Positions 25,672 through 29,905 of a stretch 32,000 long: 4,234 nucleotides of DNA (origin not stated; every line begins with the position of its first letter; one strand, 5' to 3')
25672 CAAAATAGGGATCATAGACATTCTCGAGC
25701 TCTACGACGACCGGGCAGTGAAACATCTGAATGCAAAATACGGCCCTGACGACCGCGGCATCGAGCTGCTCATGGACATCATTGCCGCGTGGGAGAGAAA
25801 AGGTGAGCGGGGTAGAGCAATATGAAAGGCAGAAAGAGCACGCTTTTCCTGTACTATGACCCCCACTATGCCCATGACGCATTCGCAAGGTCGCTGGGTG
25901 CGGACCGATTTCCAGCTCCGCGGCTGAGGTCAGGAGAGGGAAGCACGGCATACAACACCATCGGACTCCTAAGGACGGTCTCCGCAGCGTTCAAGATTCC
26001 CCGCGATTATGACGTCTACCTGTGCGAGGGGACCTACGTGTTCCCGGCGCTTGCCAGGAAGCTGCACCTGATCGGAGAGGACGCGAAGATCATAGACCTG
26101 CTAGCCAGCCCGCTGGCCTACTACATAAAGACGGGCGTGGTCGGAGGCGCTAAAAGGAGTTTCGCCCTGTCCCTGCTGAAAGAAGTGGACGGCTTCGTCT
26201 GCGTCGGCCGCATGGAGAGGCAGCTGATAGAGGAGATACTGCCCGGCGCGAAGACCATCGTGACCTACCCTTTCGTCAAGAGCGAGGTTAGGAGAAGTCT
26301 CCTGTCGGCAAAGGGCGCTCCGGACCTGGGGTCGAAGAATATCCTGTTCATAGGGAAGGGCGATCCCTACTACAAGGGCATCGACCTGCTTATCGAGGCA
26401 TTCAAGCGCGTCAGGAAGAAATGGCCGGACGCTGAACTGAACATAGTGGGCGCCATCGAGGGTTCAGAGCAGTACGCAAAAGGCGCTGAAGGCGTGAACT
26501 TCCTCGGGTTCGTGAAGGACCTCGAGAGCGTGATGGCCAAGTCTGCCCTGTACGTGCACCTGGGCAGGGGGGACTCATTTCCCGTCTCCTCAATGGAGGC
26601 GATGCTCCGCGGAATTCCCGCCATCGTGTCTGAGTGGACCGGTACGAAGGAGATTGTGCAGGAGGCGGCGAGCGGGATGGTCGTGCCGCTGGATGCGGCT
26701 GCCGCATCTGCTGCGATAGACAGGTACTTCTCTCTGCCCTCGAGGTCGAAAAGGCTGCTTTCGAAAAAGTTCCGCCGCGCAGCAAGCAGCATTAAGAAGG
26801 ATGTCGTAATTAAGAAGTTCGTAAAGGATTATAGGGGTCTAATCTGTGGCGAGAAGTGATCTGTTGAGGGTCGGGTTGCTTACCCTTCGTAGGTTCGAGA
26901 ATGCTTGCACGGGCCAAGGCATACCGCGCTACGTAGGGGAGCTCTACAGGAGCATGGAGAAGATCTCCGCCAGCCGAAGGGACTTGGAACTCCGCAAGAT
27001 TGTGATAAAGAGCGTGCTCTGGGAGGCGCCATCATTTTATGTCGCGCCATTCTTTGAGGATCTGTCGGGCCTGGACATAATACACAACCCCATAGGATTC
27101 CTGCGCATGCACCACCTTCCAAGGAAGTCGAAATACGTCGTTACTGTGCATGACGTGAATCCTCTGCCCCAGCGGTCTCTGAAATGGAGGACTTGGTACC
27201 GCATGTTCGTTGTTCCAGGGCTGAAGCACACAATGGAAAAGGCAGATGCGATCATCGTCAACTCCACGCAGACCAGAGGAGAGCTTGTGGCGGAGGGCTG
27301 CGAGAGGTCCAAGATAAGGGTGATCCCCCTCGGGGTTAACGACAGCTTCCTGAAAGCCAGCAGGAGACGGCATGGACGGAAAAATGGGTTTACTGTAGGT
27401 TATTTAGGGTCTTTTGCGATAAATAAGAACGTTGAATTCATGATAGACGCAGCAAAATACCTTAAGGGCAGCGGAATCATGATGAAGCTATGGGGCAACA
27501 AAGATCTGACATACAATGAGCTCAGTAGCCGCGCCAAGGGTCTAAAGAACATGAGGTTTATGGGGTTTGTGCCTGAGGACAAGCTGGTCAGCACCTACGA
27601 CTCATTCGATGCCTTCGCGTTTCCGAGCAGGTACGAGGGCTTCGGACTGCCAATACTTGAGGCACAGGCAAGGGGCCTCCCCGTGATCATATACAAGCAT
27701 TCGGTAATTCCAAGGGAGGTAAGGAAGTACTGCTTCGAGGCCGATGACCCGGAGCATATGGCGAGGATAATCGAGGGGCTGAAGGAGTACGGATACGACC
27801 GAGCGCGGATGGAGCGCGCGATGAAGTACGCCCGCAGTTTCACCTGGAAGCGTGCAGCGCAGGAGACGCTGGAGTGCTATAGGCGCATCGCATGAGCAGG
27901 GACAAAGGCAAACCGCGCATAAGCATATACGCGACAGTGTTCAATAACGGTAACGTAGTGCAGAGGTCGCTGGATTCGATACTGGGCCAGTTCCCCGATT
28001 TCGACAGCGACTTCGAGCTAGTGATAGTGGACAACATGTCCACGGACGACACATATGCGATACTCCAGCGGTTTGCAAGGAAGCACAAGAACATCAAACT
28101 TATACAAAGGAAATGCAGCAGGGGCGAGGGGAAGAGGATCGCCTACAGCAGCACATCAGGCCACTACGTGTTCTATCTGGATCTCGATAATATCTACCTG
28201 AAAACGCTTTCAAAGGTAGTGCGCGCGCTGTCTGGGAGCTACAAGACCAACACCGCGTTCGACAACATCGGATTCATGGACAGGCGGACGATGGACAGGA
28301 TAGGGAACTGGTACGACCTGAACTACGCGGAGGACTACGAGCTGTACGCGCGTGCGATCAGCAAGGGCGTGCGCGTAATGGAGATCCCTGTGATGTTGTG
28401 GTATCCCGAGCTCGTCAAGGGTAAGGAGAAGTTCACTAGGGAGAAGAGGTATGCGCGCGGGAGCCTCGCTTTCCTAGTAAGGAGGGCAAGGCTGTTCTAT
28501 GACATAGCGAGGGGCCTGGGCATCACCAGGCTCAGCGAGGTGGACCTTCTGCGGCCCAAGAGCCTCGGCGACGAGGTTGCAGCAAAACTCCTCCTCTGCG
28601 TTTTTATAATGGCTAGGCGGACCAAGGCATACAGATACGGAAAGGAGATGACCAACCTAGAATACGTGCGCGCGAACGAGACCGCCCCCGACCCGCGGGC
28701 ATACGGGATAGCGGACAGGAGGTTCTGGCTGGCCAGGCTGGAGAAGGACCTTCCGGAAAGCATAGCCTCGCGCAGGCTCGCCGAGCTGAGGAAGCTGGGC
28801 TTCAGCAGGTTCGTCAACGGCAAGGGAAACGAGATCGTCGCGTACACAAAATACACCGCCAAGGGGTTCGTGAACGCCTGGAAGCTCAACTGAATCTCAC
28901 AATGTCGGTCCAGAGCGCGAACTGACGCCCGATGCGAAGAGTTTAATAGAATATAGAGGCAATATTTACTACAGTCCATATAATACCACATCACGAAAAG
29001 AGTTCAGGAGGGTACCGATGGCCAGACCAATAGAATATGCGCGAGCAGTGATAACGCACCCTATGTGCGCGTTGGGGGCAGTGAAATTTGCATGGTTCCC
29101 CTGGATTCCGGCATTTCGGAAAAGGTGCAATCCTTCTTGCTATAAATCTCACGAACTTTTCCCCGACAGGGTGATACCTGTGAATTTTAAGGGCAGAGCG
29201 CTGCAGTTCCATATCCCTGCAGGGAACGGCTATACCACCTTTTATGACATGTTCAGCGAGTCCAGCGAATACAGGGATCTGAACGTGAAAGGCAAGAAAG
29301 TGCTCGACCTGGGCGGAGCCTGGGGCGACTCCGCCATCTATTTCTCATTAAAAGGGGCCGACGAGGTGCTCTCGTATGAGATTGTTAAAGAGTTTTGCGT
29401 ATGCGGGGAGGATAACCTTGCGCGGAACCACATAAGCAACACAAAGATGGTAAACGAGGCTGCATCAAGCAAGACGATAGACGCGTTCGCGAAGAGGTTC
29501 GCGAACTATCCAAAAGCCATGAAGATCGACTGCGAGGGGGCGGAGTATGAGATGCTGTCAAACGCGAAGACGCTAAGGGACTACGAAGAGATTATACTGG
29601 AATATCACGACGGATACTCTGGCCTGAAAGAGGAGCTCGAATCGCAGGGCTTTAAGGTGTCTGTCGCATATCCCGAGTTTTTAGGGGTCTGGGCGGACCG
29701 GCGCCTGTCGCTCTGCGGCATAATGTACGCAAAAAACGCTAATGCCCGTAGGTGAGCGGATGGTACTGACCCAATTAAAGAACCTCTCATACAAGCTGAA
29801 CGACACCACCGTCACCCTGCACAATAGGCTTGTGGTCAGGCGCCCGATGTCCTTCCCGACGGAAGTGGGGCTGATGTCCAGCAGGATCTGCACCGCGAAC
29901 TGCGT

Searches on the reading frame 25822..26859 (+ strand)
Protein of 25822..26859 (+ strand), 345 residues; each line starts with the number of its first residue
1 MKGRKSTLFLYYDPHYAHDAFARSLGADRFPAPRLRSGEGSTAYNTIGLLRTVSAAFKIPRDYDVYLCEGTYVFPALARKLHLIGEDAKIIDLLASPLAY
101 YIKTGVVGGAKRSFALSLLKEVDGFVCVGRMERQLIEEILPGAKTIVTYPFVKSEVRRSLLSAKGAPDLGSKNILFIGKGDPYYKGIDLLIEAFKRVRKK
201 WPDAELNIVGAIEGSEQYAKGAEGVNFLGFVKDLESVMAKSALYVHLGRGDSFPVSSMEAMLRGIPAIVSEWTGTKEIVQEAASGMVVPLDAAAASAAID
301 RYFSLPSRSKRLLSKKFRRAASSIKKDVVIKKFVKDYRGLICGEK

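Call 8: search_protein_families(library=pfam, proteins=[window:25822-26859:+], max_evalue=0.001)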
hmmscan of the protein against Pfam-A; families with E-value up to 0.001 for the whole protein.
window:25822-26859:+ (345 aa): 4 families
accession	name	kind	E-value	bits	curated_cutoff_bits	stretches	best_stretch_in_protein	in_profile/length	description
PF13692.12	Glyco_trans_1_4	-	2.9e-25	89.6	27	1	172-301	2-138/142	Glycosyl transferases group 1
PF00534.26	Glycos_transf_1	-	4.3e-22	78.9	26.4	1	164-312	8-165/172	Glycosyl transferases group 1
PF20706.3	GT4-conflict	-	3.1e-11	43.3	26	1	110-294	135-340/385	Family 4 Glycosyltransferase in conflict systems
PF13524.12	Glyco_trans_1_2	-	0.00011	22.6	25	1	194-314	6-123/144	Glycosyl transferase-like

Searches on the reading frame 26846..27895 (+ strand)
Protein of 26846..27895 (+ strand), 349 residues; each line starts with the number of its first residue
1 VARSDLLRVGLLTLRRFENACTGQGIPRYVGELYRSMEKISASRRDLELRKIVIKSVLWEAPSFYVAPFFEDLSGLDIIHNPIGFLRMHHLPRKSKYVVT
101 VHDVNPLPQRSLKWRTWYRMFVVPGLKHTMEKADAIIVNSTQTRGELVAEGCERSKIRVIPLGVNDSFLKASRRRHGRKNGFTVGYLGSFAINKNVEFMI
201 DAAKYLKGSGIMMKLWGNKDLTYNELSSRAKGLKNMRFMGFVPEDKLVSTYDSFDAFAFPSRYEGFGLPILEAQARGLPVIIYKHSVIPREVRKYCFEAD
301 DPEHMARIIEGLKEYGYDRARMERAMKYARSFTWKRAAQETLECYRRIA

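Call 8: search_protein_families(library=pfam, proteins=[window:26846-27895:+], max_evalue=0.001)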
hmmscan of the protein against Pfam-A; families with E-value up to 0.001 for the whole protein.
window:26846-27895:+ (349 aa): 5 families
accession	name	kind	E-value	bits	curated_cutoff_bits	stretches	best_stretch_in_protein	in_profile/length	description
PF00534.26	Glycos_transf_1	-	3.3e-23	82.5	26.4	1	173-325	6-168/172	Glycosyl transferases group 1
PF13692.12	Glyco_trans_1_4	-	4.2e-22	79.4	27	1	182-312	2-139/142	Glycosyl transferases group 1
PF13439.12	Glyco_transf_4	-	2.1e-13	51.1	28.5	1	75-167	72-169/170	Glycosyltransferase Family 4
PF13579.12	Glyco_trans_4_4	-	9.5e-08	33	29.7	1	90-163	89-158/158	Glycosyl transferase 4-like domain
PF20706.3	GT4-conflict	-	6e-06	25.9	26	1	244-295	272-323/385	Family 4 Glycosyltransferase in conflict systems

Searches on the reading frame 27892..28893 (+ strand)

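Call 8: search_protein_families(library=pfam, proteins=[window:27892-28893:+], max_evalue=0.001)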
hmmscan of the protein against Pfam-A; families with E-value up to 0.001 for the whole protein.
window:27892-28893:+ (333 aa): 3 families
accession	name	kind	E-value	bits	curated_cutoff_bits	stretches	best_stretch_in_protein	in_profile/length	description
PF00535.33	Glycos_transf_2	-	1.8e-14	54.5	23.3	1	11-115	1-105/168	Glycosyl transferase family 2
PF13641.12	Glyco_tranf_2_3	-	9.7e-07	29.5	27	0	8-82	1-75/230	Glycosyltransferase like family 2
PF10111.15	Glyco_tranf_2_2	-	3.2e-06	27.3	27.3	1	28-102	17-94/276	Glycosyltransferase like family 2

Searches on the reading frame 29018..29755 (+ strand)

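Call 8: search_protein_families(library=pfam, proteins=[window:29018-29755:+], max_evalue=0.001)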
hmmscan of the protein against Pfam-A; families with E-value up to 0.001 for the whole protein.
window:29018-29755:+ (245 aa): 1 family
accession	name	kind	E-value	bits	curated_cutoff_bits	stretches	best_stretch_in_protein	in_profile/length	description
PF05050.19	Methyltransf_21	-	7.1e-05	23.4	22.7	1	150-212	98-171/173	Methyltransferase FkbM domain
